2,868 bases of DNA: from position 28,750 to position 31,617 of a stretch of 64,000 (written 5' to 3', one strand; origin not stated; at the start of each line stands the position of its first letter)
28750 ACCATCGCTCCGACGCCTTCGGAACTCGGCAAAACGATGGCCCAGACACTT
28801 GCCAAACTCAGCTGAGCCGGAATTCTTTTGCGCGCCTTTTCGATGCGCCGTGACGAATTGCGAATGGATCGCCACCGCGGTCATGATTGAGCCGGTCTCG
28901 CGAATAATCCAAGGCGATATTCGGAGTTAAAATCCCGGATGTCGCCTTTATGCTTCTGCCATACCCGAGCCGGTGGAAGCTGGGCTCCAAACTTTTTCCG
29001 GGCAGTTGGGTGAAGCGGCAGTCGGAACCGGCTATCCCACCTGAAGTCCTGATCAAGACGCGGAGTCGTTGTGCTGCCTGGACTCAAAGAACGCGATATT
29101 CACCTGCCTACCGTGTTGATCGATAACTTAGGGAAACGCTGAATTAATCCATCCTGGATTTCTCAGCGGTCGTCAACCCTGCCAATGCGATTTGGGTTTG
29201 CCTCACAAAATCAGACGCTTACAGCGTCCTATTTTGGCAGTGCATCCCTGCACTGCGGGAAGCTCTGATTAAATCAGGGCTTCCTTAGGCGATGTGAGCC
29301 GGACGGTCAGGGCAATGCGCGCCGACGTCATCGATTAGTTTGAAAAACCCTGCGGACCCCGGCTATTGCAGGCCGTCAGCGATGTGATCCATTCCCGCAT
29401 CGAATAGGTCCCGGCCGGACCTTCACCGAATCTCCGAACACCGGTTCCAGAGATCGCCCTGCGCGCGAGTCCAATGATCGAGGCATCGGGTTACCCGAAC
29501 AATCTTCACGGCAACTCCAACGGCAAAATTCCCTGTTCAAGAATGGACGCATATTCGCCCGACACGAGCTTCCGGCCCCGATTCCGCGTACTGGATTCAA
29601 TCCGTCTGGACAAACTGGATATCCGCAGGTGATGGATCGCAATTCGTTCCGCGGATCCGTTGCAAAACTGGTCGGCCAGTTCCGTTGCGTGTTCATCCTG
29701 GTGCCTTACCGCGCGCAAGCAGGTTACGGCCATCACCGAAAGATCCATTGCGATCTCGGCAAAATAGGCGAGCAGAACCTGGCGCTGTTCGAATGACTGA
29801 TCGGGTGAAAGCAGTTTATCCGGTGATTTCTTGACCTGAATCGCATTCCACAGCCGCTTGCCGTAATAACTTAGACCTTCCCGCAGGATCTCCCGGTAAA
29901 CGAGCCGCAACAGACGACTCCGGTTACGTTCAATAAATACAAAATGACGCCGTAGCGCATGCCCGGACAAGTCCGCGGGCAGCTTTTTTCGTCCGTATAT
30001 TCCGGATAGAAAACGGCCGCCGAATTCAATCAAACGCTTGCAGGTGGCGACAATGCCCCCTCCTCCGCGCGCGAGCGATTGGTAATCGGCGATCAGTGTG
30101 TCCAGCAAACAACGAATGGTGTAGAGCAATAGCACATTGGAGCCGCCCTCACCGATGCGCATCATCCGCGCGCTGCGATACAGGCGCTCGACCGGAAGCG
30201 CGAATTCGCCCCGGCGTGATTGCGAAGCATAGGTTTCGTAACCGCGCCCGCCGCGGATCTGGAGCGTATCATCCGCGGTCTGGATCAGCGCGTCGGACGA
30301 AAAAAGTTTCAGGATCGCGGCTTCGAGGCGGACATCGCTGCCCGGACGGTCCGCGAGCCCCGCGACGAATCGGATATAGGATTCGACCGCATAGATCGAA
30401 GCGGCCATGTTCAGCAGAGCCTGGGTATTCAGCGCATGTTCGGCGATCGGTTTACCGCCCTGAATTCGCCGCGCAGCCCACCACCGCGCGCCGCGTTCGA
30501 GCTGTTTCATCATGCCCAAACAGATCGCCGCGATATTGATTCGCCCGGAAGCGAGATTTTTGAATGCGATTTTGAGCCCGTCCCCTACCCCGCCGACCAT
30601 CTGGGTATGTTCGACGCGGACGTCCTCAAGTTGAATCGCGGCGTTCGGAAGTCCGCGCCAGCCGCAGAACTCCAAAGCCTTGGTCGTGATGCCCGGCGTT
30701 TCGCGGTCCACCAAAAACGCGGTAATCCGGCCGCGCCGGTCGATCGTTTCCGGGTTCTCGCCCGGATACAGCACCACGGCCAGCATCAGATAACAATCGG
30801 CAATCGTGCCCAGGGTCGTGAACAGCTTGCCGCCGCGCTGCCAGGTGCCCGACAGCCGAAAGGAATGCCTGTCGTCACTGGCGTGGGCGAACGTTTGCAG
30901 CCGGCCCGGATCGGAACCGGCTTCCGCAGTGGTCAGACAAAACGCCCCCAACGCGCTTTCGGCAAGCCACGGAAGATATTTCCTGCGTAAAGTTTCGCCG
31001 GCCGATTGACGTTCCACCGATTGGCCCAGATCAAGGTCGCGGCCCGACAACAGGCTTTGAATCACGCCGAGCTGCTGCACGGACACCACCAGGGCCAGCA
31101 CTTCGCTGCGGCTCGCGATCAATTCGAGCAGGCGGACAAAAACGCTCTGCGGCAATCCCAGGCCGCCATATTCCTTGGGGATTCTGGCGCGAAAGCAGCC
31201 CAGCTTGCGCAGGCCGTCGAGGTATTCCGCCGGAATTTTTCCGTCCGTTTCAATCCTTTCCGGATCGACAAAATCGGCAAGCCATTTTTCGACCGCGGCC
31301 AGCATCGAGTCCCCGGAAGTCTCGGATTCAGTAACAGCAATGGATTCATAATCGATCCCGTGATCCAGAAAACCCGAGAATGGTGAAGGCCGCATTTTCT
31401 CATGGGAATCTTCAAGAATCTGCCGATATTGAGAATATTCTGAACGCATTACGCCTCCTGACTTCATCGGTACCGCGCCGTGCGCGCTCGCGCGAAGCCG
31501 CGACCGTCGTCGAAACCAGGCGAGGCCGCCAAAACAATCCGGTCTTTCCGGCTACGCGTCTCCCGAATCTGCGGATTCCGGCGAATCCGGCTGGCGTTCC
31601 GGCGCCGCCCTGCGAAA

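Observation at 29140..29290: Five-copy family of ~115-155 bp multi-hairpin intergenic repeats, three of them starting just 3' of a stop codon, with stem covariation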

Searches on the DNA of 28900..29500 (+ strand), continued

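Call 82: search_with_rna_model(model_id=R1, sources=[L228, L229, L230, L231, L232, L233, L107, L018, L019, L022, L054, L089, L030, L036, L053, L058, L064, L070, L085, L095, L104, L208, L209, L210, L211, L212, L213, L214, L215, L218, L220, L221, L223, L224, L225, L226], max_evalue=0.001)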
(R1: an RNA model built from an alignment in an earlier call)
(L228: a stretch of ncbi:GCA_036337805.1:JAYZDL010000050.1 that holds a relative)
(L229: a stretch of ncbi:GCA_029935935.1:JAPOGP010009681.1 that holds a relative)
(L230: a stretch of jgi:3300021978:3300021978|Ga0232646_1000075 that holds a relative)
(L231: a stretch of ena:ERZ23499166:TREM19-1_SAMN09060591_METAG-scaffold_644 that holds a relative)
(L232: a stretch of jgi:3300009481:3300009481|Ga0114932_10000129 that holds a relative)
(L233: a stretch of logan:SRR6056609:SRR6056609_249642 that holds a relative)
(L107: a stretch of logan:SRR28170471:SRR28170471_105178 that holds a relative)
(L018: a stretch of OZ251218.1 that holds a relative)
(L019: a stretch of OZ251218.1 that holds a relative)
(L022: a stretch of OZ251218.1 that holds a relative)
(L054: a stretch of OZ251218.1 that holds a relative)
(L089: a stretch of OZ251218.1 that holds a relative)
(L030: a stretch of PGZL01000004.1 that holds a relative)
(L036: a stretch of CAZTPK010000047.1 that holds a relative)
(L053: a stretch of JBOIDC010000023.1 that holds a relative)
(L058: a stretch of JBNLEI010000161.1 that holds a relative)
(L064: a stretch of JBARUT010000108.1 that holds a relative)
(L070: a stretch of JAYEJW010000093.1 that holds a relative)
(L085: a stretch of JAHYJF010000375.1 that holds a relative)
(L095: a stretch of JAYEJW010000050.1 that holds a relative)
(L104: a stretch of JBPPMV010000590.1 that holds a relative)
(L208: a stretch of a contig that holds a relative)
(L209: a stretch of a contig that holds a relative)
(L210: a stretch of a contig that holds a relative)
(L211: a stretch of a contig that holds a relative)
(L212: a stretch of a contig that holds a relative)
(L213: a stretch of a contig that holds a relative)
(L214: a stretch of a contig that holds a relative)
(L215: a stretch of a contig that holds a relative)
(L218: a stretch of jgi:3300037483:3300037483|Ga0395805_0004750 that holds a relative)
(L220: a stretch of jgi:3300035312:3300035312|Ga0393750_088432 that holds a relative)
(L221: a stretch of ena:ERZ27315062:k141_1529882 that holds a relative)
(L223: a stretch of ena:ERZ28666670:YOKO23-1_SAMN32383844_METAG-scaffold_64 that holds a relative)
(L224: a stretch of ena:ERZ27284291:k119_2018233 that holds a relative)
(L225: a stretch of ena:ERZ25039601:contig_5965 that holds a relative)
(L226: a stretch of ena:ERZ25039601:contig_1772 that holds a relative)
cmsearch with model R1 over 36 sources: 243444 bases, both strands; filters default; matches with E-value up to 0.001: 42.
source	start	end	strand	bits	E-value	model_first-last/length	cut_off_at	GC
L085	922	1073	-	175.4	1e-48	1-152/152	no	0.56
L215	9592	9743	-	164.5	1.4e-45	1-152/152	no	0.56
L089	1508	1656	+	160.9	1.6e-44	1-152/152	no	0.46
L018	3459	3607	-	151.2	1e-41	1-152/152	no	0.48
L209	6987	7135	-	147.4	1.3e-40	1-152/152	no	0.57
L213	1908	2059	-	144.9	6.7e-40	1-152/152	no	0.53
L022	5712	5883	+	142.1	4.5e-39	1-152/152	no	0.49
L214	184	334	-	141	9e-39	1-152/152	no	0.42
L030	1813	1965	+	136.1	2.4e-37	1-152/152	no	0.48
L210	6811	6962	+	131.9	4e-36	1-152/152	no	0.41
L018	4603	4764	-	130.2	1.3e-35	1-152/152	no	0.46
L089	1661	1828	+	129.5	2e-35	1-152/152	no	0.52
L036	1108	1258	-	117.7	5e-32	1-152/152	no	0.56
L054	2155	2335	-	114.8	3.6e-31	1-152/152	no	0.46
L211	5009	5169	-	114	6.2e-31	1-152/152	no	0.4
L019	2237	2362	-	105.6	1.6e-28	1-152/152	no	0.52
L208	224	423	-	100.4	5.2e-27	1-152/152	no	0.52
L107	4135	4281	+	93.2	6.4e-25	1-152/152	no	0.46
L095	1579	1728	-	92.5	9.9e-25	1-152/152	no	0.55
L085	766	917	-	82.1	1e-21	1-152/152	no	0.61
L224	4015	4135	+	77.4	2.3e-20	1-152/152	no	0.52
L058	2174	2316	+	67.2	2.1e-17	1-152/152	no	0.44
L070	3196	3326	+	60.2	2.2e-15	1-152/152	no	0.49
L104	1502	1707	-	60.2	2.3e-15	1-152/152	no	0.64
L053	1887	2037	-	48.9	4.3e-12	1-152/152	no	0.52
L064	2915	3041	-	44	1.1e-10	1-152/152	no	0.5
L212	1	36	-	41.6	5.5e-10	1-36/152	3'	0.42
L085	874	999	+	40.1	1.5e-09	1-152/152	no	0.54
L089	1630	1768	-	39.3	2.6e-09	1-152/152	no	0.45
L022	5753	5883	-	34.4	6.5e-08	1-152/152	no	0.49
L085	2261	2391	+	32.6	2.2e-07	1-152/152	no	0.6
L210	6061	6202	+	30.6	8.2e-07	1-152/152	no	0.49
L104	2685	2862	-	29.1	2.3e-06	1-152/152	no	0.57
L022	5629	5707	-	28.2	4e-06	1-152/152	no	0.57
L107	5207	5323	+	23.8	7.7e-05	1-152/152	no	0.46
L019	2237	2263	+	22.5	0.00019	126-152/152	no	0.48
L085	765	792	+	22.2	0.00022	125-152/152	no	0.54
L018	3459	3485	+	22.2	0.00022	126-152/152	no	0.41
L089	1476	1611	-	21.8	0.00029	1-152/152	no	0.44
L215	9592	9703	+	21.8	0.0003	1-152/152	no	0.59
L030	1853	1965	-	21.2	0.00045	1-152/152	no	0.49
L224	4109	4136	-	20.9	0.00054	125-152/152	no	0.43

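Call 86: search_with_rna_model(model_id=R1, sources=[L234, L235, L236, L237], max_evalue=1, filters=off)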
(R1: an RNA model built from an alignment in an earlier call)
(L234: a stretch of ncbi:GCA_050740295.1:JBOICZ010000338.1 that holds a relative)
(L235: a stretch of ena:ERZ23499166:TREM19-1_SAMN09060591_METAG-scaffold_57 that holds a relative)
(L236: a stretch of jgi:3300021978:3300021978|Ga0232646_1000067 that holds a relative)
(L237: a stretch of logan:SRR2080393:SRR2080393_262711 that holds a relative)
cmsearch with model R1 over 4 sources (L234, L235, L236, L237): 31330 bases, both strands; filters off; matches with E-value up to 1: 1.
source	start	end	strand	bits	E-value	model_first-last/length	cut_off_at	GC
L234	5300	5330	+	6.7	0.9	40-70/152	no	0.61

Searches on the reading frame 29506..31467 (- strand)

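Call 20: search_protein_families(library=ncbifam, proteins=[window:29506-31467:-])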
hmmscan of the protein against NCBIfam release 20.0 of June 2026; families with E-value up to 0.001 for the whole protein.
window:29506-31467:- (653 aa): 16 families
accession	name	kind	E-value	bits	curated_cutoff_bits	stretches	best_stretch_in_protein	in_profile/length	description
NF042972.1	AcrlCoAredClosAcrC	equivalog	1.3e-38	132.7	640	1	69-447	26-369/378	acryloyl-CoA reductase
NF058590.1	AcCoDHFadEBacil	equivalog_domain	1.7e-38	132.6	600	1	33-448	5-404/586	acyl-CoA dehydrogenase FadE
NF043006.1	CyhCrbnylCoADH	equivalog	2e-35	122.5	650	1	56-445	16-366/380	cyclohexane-1-carbonyl-CoA dehydrogenase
NF008997.0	PRK12341.1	equivalog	3.9e-31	108.5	537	1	73-453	33-375/382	acyl-CoA dehydrogenase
NF042439.1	SulpropCoADesulf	equivalog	2.8e-30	105.3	600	1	75-446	22-362/379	3-sulfinopropanoyl-CoA desulfinase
NF045552.1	GlutCoADH_Des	equivalog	7.7e-30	104.3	470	1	75-445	34-370/387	glutaryl-CoA dehydrogenase Acd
NF045652.1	ProlPCPDhRedW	equivalog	3.9e-26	91.8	650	1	88-410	42-340/376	L-prolyl-[peptidyl-carrier protein] dehydrogenase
NF007000.1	PRK09463.1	subfamily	7.3e-24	84.1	600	1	64-409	59-397/726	acyl-CoA dehydrogenase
NF002885.1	PRK03354.1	equivalog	1.4e-20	73.7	540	1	57-450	20-369/378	crotonobetainyl-CoA dehydrogenase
NF053553.1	prodigi_MBC_PigA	equivalog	9.5e-19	67.7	500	1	125-412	75-347/381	prodigiosin MBC biosynthesis dehydrogenase PigA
NF009586.0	PRK13026.1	subfamily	3.4e-16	58.7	608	1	63-410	93-433/777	acyl-CoA dehydrogenase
TIGR03207.1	cyc_hxne_CoA_dh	equivalog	3.1e-11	42.6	575.35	1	81-414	36-342/372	cyclohexanecarboxyl-CoA dehydrogenase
NF052270.1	Staph_DH_FadE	equivalog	3.4e-11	42.5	600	1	161-410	126-359/400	acyl-CoA dehydrogenase FadE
NF038187.1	FadE_coli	exception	1.8e-10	39.6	1300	1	77-409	148-472/816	acyl-CoA dehydrogenase FadE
NF049984.1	Rv1679_FadE16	equivalog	1.2e-09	37.9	600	1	70-436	17-347/371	Rv1679 family acyl-CoA dehydrogenase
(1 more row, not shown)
